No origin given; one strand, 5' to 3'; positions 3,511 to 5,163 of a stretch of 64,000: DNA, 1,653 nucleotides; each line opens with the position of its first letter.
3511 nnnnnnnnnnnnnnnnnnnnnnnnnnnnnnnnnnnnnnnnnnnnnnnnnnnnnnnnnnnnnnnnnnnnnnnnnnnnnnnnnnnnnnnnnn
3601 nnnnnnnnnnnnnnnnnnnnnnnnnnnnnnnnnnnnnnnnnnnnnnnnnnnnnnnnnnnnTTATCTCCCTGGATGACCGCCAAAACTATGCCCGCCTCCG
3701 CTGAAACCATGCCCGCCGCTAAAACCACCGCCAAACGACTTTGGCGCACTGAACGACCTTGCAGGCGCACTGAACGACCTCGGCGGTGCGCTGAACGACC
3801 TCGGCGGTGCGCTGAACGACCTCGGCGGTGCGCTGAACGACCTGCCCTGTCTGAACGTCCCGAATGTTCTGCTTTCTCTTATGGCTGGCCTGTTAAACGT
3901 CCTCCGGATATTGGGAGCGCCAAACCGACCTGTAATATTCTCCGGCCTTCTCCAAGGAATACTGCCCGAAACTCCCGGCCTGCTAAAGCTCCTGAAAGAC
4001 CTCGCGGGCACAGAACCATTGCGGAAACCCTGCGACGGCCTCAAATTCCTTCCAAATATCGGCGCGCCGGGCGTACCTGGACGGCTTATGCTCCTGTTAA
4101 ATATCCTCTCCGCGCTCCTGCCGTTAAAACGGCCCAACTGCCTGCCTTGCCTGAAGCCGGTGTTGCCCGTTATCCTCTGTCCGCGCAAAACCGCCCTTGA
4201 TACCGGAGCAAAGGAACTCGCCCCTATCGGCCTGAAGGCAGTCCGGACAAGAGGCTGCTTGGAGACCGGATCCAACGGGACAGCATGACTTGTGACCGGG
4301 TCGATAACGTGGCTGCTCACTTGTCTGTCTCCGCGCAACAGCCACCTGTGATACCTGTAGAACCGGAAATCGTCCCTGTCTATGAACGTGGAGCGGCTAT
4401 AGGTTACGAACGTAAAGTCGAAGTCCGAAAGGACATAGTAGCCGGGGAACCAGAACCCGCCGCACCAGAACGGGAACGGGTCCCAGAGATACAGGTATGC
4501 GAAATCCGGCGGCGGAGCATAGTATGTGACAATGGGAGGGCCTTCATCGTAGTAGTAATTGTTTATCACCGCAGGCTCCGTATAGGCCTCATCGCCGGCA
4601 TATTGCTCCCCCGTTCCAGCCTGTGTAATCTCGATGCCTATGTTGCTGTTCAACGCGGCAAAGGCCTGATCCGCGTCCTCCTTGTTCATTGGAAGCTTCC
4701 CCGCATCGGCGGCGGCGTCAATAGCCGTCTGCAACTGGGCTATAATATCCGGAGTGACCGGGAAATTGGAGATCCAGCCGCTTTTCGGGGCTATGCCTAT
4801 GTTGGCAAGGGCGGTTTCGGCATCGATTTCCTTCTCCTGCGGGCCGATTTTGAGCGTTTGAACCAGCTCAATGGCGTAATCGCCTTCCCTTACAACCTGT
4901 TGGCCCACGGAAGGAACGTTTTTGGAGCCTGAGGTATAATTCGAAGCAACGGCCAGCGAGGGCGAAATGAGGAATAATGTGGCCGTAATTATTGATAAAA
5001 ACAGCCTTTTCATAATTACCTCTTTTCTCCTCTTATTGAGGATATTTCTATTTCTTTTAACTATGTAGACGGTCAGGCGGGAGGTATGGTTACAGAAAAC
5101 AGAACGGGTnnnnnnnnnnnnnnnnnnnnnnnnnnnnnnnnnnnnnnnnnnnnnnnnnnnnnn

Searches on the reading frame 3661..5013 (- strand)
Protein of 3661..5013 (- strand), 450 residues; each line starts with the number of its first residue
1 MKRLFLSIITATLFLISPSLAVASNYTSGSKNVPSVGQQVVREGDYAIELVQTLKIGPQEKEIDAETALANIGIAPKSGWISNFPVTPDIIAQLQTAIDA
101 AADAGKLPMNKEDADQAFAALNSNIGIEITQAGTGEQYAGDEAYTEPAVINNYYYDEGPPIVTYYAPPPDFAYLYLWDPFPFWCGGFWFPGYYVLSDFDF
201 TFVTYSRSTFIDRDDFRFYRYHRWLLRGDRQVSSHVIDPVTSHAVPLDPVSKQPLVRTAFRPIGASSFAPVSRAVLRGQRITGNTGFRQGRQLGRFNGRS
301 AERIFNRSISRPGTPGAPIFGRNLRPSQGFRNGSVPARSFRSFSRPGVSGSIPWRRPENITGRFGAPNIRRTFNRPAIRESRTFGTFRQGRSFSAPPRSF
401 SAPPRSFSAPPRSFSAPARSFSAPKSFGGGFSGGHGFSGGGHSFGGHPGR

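Call 3: search_protein_families(library=pfam, proteins=[window:3661-5013:-], max_evalue=0.01)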
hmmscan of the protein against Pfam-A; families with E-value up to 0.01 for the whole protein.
window:3661-5013:- (450 aa): 0 families

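Call 4: search_protein_families(library=ncbifam, proteins=[window:3661-5013:-], max_evalue=0.01)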
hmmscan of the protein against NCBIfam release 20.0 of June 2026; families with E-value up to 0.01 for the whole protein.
window:3661-5013:- (450 aa): 0 families

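Call 9: find_homologous_proteins(query=window:3661-5013:-, max_evalue=0.001)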
Query window:3661-5013:- (450 aa): 1175 proteins with E <= 0.001 among 8000 candidates; the best 120 are listed.
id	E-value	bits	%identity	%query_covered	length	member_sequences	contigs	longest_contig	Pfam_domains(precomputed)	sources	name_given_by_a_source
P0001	2.9e-296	1001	98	100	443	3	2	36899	-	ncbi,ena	-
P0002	3.2e-242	823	82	96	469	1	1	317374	-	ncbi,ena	-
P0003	1.1e-231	788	80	96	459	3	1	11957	-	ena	-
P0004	1.2e-221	755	77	94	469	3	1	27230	-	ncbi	-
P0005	3.3e-188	645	81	77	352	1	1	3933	-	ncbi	ncbi:MAG: hypothetical protein ACYDFU_08620, partial [Nitrospirota bacterium]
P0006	4.5e-145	502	58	94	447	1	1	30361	-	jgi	jgi:hypothetical protein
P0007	1.4e-143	498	58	93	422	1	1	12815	-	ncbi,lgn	ncbi:MAG: hypothetical protein WA666_03235 [Nitrospirota bacterium]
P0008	6.6e-141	489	58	88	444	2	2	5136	-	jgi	jgi:hypothetical protein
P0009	3.6e-133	463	57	90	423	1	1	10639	-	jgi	jgi:hypothetical protein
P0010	4.0e-131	456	56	89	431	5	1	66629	-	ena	-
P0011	4.9e-129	450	57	89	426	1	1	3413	-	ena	-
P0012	1.2e-111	392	50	92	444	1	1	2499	-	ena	-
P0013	4.4e-101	357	46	95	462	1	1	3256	-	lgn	-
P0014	3.3e-98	348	49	60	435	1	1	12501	-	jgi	jgi:hypothetical protein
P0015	3.9e-97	344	63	35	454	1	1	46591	-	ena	-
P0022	2.1e-81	293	48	68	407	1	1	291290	-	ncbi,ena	-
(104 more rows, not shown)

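Call 10: find_encoding_contigs(protein=P0002, flank=8000, max_places=1)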
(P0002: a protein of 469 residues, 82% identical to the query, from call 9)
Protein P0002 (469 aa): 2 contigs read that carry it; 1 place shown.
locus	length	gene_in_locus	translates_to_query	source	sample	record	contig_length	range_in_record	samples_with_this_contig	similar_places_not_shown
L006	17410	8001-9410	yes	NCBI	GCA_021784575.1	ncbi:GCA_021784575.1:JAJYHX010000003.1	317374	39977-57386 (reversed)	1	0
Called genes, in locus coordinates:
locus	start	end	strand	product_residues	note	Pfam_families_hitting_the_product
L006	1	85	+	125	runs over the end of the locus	PF00416:Ribosomal_S13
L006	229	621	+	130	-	PF00411:Ribosomal_S11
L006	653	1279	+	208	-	PF00163:Ribosomal_S4, PF01479:S4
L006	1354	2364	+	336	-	PF01193:RNA_pol_L, PF01000:RNA_pol_A_bac, PF03118:RNA_pol_A_CTD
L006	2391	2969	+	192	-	PF01196:Ribosomal_L17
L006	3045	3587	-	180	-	PF01966:HD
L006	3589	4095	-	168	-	PF00149:Metallophos, PF12850:Metallophos_2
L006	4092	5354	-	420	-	PF01409:tRNA-synt_2d (weak), PF13393:tRNA-synt_His, PF00152:tRNA-synt_2 (faint), PF00587:tRNA-synt_2b, PF03129:HGTP_anticodon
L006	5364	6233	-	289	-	PF01936:NYN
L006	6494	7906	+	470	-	PF02366:PMT, PF13231:PMT_2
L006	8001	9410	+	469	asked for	-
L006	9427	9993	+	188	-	PF04542:Sigma70_r2, PF08281:Sigma70_r4_2, PF04545:Sigma70_r4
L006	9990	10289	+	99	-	-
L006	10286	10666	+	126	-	-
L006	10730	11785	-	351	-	PF00535:Glycos_transf_2, PF13641:Glyco_tranf_2_3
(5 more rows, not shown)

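Call 11: find_encoding_contigs(protein=P0010, flank=8000, max_places=1)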
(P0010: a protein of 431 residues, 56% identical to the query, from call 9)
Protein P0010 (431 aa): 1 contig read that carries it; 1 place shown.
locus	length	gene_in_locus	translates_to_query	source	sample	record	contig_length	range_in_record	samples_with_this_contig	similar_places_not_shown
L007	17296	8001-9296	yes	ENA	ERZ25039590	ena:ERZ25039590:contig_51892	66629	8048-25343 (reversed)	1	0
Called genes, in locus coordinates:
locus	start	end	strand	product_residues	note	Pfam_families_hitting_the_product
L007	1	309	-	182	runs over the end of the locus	PF01966:HD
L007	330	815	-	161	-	PF00149:Metallophos, PF12850:Metallophos_2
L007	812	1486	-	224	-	PF13393:tRNA-synt_His, PF03129:HGTP_anticodon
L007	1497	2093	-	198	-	PF01409:tRNA-synt_2d (weak), PF13393:tRNA-synt_His, PF00587:tRNA-synt_2b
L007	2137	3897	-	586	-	PF01300:Sua5_yciO_yrdC, PF17788:HypF_C, PF00814:TsaD (faint), PF22521:HypF_C_2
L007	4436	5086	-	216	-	PF02492:cobW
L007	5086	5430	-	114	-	PF01155:HypA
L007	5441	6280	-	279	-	PF01936:NYN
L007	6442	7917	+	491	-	PF02366:PMT, PF13231:PMT_2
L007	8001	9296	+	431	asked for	-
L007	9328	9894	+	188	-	PF04542:Sigma70_r2, PF08281:Sigma70_r4_2, PF04545:Sigma70_r4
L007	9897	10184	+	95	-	-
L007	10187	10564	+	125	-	PF07813:LTXXQ (faint)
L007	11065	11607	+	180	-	-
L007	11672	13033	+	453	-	PF00171:Aldedh, PF05893:LuxC (weak)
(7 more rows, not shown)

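Call 12: find_encoding_contigs(protein=P0022, flank=8000, max_places=1)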
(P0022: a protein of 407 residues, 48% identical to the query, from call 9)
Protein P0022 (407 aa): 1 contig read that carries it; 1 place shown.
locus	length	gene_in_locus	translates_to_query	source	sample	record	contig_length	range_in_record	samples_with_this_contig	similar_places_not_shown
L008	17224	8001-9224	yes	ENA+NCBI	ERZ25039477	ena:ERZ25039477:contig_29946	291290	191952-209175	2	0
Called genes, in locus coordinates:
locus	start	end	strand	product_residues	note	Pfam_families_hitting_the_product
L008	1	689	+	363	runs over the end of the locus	PF13717:Zn_ribbon_4, PF13719:Zn_ribbon_5, PF00072:Response_reg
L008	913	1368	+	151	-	PF18306:LDcluster4, PF03641:Lysine_decarbox (weak)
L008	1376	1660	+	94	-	PF00708:Acylphosphatase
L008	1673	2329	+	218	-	-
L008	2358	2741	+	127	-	PF04539:Sigma70_r3, PF04545:Sigma70_r4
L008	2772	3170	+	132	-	PF00156:Pribosyltran (weak)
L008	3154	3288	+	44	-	-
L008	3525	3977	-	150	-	PF08327:AHSA1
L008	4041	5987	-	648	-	PF02743:dCache_1, PF22309:HK-GC-Chemotax_sensor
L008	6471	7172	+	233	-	-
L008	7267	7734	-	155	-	PF00210:Ferritin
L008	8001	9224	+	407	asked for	-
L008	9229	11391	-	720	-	PF00512:HisKA, PF02518:HATPase_c, PF00072:Response_reg (weak)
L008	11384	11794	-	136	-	PF00072:Response_reg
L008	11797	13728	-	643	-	PF01590:GAF, PF13185:GAF_2, PF13492:GAF_3, PF01966:HD (weak), PF13487:HD_5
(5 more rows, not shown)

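Call 17: find_related_loci(query=A3, collection=genome_contigs, flank=8000)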
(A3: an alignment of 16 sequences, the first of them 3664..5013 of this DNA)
Query A3 (450 aa) in genome_contigs; peptide patterns used: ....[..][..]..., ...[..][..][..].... (x = any residue, [..] = any of these).
295 stretches matched a pattern; 273 encode a relative of the query (tblastn E <= 1e-3); the best 80 are kept; 80 distinct loci.
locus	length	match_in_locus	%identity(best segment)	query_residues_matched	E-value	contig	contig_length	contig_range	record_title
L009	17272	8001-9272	82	1-430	0e+0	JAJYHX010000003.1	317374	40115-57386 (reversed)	MAG: Nitrospirae bacterium isolate DBS2-1.bin100 NODE_24_length_317374_cov_30.492912, whole genome shotgun sequence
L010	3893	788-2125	79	1-441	0e+0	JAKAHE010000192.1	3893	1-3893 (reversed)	MAG: Nitrospirae bacterium isolate WY2.bin87 NODE_49849_length_3893_cov_1.014604, whole genome shotgun sequence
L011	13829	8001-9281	77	1-424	0e+0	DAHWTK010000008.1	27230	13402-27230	MAG TPA_asm: Nitrospirae bacterium isolate clean1511 NODE_8_length_27230_cov_32.175119, whole genome shotgun sequence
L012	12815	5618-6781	58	1-417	2e-145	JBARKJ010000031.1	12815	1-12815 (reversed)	MAG: Nitrospirota bacterium isolate MFD06091_ilm_asm_bin59 k127_550769, whole genome shotgun sequence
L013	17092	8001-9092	58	9-368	2e-122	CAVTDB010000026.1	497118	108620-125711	MAG: Nitrospirota bacterium isolate MFD00991.bin.2.105 genome assembly, contig: contig_9037, whole genome shotgun sequen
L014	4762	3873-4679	54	1-273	9e-84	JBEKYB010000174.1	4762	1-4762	MAG: Nitrospirota bacterium isolate SPRUCE 665 SPRUCE_665_174, whole genome shotgun sequence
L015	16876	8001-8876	49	1-300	3e-82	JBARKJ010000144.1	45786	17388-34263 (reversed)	MAG: Nitrospirota bacterium isolate MFD06091_ilm_asm_bin59 k127_1068004, whole genome shotgun sequence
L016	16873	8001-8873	48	1-307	2e-85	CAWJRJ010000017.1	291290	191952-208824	MAG: Nitrospirota bacterium isolate MFD01299.bin.2.118 genome assembly, contig: contig_29946, whole genome shotgun seque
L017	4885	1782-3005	38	1-426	6e-72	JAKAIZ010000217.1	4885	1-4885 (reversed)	MAG: Nitrospirae bacterium isolate WY3.bin57 NODE_36509_length_4885_cov_1.909416, whole genome shotgun sequence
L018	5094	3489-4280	46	1-253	4e-69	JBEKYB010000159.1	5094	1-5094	MAG: Nitrospirota bacterium isolate SPRUCE 665 SPRUCE_665_159, whole genome shotgun sequence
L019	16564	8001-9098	47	1-309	6e-64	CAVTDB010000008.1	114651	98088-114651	MAG: Nitrospirota bacterium isolate MFD00991.bin.2.105 genome assembly, contig: contig_28938, whole genome shotgun seque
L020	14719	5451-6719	36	1-450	2e-62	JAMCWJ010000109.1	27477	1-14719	MAG: Nitrospirae bacterium isolate FK_Sedi_B_Bin.60 NODE_5486_length_27477_cov_4.5592, whole genome shotgun sequence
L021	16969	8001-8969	38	1-345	1e-61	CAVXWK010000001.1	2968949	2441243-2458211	MAG: uncultured delta proteobacterium isolate MFD04492.bin.2.7 genome assembly, contig: contig_16283, whole genome shotg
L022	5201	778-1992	39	1-344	8e-61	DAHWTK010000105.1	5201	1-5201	MAG TPA_asm: Nitrospirae bacterium isolate clean1511 NODE_105_length_5201_cov_28.979313, whole genome shotgun sequence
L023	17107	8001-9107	36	29-434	4e-60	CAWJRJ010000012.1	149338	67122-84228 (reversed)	MAG: Nitrospirota bacterium isolate MFD01299.bin.2.118 genome assembly, contig: contig_17367, whole genome shotgun seque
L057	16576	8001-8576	47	40-229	4e-55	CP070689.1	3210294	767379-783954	MAG: Deltaproteobacteria bacterium isolate bin63 chromosome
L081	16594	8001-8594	44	1-198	4e-51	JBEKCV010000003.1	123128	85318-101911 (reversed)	MAG: Thermodesulfovibrionales bacterium isolate SPRUCE 168 SPRUCE_168_3, whole genome shotgun sequence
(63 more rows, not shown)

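Call 47: predict_structure(alignment_id=A5)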
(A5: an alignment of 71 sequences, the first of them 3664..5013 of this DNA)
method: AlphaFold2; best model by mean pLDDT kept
length: 450 residues; sequences in the alignment: 71
mean_pLDDT: 68.5   pTM: 0.61
mean pLDDT of the five models: 68.5, 57.3, 54.8, 54.8, 51.2
residues with pLDDT >= 90: 142; 70-90: 84; 50-70: 69; < 50: 155
segments of 3 or more residues with pLDDT < 50: 17-28, 279-295, 313-335, 337-345, 347-352, 354-356, 358-395, 397-402, 404-409, 414-416, 419-423, 425-447
pLDDT, mean of each block of 10 residues (from residue 1): 67 53 43 85 96 94 97 97 96 97 98 96 90 62 71 89 91 91 86 93 65 84 81 93 92 90 87 56 40 50 66 46 36 40 42 42 38 38 39 42 49 48 44 40 46
secondary structure, 60 per line:
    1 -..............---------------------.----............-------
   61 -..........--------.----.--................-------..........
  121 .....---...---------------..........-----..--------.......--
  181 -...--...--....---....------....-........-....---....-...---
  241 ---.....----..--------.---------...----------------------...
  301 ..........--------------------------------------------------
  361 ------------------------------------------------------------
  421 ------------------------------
elements in order: H2-15 H43-53 H62-71 H88-103 H111-125 E129-131 H147-156 E175-178 E182-184 E187-189 E192-195 E199-202 H209-212 H214-221 H223-226 E230-233 E235-237 E244-248 H298-310

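Call 63: search_protein_families(library=pfam, proteins=[L057:5863-6369:+, L057:7075-7398:+, L057:7408-7815:+, L081:9129-10133:+], max_evalue=0.01)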
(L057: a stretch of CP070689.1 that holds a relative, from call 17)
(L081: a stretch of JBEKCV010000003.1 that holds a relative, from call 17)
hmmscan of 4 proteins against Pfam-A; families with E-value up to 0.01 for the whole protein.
L057:5863-6369:+ (168 aa): 3 families
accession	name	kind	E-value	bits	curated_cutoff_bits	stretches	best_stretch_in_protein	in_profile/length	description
PF13801.11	Metal_resist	-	1.4e-12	48.3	29.2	1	17-140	2-122/125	Heavy-metal resistance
PF07813.17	LTXXQ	-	7.5e-06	27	24.3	1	57-146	12-98/100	LTXXQ motif family protein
PF21810.3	DUF6880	-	0.00052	19.6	27.3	1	70-153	112-193/472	Family of unknown function (DUF6880)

L057:7075-7398:+ (107 aa): 0 families

L057:7408-7815:+ (135 aa): 1 family
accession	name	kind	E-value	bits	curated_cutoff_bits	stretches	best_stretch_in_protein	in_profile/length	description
PF07813.17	LTXXQ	-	4.5e-05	24.5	24.3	0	52-93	6-46/100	LTXXQ motif family protein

L081:9129-10133:+ (334 aa): 1 family
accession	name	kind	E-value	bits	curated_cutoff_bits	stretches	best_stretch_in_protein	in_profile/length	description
PF11453.13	DUF2950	-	4.3e-111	370.9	20.2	1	47-325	1-274/274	Protein of unknown function (DUF2950)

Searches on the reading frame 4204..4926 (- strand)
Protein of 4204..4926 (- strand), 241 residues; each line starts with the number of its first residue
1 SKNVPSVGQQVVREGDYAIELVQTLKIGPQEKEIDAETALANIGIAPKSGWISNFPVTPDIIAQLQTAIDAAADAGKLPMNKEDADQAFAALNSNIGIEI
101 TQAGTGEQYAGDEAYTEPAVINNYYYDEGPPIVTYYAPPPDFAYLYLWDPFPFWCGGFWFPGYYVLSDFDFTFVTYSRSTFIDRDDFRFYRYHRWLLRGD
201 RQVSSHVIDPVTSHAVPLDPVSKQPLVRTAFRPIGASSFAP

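Call 77: search_protein_representatives(protein=window:4204-4926:-)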
Query: 241 residues. Proteins with E-value up to 0.001 (for the whole library): 612; up to 1e-10: 511; up to 1e-30: 329. The best 150 are listed.
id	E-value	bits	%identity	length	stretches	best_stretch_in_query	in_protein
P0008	8.0e-111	386.3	72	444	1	2-241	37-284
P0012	1.2e-86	307.1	61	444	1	3-241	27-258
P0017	2.8e-79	283.0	56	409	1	3-241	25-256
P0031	1.1e-73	264.6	53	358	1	2-240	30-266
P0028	2.9e-71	256.7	54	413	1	4-241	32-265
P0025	5.5e-71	255.8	55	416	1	3-240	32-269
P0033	1.1e-63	231.9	53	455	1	1-241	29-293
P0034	6.5e-62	226.1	49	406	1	4-226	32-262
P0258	2.2e-60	221.0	56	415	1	5-192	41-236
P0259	1.2e-57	212.1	49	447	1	4-200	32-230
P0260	1.4e-55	205.3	45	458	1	5-223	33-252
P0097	2.5e-55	204.5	46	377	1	4-224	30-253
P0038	4.0e-55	203.8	48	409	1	3-191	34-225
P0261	5.6e-55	203.3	51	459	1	3-178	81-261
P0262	1.2e-54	202.2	49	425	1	5-212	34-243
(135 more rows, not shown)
